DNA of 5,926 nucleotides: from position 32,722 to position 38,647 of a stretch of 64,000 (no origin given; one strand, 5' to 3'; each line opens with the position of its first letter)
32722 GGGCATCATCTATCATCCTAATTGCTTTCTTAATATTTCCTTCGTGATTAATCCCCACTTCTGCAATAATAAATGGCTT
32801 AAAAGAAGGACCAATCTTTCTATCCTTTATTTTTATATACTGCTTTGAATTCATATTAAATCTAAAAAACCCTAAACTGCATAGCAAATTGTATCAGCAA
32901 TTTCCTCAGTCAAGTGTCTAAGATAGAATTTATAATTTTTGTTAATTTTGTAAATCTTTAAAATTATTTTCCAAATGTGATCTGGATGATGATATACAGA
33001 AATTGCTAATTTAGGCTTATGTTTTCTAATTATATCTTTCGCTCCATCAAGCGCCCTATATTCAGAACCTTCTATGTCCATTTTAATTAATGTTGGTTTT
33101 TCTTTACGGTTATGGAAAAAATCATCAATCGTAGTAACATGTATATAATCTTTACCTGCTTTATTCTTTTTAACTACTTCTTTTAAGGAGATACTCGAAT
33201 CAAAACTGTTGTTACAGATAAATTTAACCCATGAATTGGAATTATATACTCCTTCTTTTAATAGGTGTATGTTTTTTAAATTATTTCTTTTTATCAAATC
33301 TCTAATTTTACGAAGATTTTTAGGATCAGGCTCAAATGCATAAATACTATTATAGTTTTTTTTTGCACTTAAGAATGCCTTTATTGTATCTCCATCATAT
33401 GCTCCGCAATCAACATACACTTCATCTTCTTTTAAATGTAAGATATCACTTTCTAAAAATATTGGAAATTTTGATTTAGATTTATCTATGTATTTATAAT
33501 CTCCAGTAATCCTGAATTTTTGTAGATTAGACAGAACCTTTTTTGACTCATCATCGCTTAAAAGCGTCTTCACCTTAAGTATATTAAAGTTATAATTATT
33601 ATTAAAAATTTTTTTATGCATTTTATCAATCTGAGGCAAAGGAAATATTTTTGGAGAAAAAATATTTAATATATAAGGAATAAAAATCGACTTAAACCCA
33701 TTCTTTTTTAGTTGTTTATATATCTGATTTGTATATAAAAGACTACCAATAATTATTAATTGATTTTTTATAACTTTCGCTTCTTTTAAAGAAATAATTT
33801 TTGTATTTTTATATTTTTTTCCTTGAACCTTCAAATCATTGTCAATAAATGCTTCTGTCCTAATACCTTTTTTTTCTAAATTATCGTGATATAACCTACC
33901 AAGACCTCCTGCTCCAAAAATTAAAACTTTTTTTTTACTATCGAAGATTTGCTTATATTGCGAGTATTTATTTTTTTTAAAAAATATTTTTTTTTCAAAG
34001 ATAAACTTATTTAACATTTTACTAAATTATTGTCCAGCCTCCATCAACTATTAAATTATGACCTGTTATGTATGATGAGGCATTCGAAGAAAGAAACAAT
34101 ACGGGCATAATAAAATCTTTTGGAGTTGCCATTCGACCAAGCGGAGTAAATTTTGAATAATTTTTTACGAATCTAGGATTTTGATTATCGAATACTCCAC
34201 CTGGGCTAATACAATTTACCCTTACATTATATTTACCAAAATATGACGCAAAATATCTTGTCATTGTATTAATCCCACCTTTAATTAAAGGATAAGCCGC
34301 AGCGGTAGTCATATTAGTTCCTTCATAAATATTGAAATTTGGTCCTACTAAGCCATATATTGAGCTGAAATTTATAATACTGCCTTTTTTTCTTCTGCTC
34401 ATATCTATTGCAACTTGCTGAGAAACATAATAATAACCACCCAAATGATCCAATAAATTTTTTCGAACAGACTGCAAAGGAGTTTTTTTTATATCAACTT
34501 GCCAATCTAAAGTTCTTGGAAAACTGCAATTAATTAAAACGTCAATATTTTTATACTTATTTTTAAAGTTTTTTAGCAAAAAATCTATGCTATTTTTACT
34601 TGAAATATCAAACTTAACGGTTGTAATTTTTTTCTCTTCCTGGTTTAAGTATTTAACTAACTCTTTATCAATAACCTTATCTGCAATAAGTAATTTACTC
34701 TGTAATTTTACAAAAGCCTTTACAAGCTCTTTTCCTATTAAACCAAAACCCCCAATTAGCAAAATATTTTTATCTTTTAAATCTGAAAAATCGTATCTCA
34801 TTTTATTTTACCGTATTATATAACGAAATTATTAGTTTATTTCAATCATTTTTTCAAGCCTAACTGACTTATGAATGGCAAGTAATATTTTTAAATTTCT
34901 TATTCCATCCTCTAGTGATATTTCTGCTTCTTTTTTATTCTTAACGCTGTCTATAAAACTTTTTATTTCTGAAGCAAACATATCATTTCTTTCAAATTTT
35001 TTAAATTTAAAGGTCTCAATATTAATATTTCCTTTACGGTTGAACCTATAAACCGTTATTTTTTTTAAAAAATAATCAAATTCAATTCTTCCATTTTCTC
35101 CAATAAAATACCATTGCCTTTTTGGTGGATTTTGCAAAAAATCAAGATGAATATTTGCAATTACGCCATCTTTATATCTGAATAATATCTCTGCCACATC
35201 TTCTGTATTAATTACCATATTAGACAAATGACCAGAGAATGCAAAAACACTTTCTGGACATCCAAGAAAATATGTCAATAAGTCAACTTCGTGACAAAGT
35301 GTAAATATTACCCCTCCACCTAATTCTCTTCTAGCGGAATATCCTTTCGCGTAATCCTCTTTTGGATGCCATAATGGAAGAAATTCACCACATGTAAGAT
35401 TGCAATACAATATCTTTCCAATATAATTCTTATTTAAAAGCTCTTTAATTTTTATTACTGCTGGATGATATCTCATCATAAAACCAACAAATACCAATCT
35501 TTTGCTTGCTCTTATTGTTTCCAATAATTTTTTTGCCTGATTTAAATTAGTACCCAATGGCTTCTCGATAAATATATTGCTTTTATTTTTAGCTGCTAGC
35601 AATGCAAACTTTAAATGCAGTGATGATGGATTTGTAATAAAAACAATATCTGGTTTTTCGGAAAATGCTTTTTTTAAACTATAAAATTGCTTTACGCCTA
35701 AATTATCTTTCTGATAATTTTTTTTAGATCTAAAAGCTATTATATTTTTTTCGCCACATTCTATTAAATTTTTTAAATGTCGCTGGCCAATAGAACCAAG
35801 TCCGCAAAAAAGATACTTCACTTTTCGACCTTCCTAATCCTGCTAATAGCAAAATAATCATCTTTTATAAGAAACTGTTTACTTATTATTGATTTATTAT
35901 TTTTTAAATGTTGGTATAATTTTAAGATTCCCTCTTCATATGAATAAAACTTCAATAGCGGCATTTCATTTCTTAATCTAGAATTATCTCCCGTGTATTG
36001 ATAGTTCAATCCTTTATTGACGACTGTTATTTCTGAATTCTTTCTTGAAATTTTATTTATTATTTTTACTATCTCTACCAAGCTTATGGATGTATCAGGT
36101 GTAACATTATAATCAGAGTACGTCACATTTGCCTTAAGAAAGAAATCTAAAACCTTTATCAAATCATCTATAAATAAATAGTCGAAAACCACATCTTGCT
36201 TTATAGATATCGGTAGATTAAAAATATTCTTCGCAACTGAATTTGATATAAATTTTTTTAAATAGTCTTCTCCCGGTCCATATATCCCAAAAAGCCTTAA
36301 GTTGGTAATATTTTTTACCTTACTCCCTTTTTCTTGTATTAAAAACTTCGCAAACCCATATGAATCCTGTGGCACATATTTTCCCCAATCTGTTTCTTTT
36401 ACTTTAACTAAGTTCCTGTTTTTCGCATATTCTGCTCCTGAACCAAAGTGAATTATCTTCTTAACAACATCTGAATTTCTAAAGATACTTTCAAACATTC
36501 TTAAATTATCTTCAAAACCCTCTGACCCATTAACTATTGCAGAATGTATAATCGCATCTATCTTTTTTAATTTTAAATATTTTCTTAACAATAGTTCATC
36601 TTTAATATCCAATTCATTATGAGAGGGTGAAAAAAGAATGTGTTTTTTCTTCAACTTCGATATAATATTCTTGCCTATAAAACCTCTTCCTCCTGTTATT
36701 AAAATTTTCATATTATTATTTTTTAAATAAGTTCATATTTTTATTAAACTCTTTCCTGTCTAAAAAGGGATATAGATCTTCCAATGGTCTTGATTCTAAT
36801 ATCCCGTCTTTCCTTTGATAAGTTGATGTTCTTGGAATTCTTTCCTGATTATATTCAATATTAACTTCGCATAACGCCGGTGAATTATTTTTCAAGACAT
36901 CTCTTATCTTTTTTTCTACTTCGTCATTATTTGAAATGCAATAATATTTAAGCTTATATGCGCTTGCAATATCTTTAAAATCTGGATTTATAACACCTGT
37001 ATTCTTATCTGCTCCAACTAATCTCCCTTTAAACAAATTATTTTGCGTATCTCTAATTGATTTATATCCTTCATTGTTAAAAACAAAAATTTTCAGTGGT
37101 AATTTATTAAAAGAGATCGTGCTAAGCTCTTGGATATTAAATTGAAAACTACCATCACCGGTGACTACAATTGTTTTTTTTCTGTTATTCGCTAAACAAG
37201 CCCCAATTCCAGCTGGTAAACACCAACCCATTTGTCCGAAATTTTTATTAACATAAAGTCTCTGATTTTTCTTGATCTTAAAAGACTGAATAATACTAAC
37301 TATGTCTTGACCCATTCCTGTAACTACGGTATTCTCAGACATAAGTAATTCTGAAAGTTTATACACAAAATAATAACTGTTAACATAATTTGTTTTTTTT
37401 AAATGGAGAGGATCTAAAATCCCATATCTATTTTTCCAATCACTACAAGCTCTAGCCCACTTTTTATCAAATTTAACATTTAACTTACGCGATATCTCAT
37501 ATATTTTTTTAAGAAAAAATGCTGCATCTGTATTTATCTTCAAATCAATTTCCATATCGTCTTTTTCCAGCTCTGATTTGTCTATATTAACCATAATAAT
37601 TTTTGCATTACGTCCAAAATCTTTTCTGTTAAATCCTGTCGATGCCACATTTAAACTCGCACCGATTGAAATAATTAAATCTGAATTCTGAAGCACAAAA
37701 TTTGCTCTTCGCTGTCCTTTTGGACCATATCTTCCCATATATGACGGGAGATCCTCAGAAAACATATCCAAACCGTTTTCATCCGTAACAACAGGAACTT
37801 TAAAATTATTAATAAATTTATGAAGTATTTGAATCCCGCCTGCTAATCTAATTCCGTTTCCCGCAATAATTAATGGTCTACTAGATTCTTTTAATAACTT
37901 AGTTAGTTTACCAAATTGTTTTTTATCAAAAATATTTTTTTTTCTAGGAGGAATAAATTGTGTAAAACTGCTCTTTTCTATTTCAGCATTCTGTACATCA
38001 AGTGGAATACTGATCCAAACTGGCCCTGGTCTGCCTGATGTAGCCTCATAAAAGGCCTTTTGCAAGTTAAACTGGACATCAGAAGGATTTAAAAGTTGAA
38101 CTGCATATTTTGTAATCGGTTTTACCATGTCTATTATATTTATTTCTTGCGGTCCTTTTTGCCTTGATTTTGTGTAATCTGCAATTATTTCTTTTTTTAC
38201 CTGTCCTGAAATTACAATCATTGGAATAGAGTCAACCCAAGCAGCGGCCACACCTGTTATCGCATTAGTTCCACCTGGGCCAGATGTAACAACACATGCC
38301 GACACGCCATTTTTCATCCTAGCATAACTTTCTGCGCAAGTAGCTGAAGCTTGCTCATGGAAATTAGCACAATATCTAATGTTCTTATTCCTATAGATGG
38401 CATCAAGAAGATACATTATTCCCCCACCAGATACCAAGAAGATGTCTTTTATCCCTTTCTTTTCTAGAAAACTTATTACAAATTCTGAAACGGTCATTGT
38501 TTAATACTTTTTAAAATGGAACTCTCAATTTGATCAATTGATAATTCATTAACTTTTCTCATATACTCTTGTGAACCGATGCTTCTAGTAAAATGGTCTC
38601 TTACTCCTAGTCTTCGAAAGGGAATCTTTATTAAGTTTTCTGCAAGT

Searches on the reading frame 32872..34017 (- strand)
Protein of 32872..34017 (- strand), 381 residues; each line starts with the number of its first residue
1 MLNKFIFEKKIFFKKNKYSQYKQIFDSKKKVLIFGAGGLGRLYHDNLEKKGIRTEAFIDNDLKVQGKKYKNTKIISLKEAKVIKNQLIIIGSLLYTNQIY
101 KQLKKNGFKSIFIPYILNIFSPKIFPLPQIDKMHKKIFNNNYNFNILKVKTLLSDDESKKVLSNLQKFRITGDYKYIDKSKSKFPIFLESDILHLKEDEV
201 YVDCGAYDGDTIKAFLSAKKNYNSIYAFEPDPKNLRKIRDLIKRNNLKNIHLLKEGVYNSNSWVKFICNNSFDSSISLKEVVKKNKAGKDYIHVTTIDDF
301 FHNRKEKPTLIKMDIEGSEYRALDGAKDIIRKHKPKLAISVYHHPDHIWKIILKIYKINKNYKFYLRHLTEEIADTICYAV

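Call 7: search_protein_families(library=pfam, proteins=[window:32872-34017:-], max_evalue=0.001)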
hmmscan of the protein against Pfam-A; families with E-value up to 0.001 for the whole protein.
window:32872-34017:- (381 aa): 2 families
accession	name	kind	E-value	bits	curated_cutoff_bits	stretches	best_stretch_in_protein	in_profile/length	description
PF05050.19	Methyltransf_21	-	9.8e-20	71.8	22.7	1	203-357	1-164/173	Methyltransferase FkbM domain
PF17836.7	PglD_N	-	0.00052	20.9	23.4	1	30-90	1-65/78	PglD N-terminal domain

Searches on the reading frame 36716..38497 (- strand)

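Call 7: search_protein_families(library=pfam, proteins=[window:36716-38497:-], max_evalue=0.001)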
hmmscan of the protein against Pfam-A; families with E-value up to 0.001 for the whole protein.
window:36716-38497:- (593 aa): 3 families
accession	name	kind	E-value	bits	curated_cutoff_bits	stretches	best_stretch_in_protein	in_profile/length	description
PF02775.26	TPP_enzyme_C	-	5.7e-34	117.5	21.9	1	396-545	3-151/151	Thiamine pyrophosphate enzyme, C-terminal TPP binding domain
PF02776.23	TPP_enzyme_N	-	3.1e-33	114.5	26.8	1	1-122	1-117/119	Thiamine pyrophosphate enzyme, N-terminal TPP binding domain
PF00205.28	TPP_enzyme_M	-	5.2e-28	97.9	30.4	1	197-331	3-136/137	Thiamine pyrophosphate enzyme, central domain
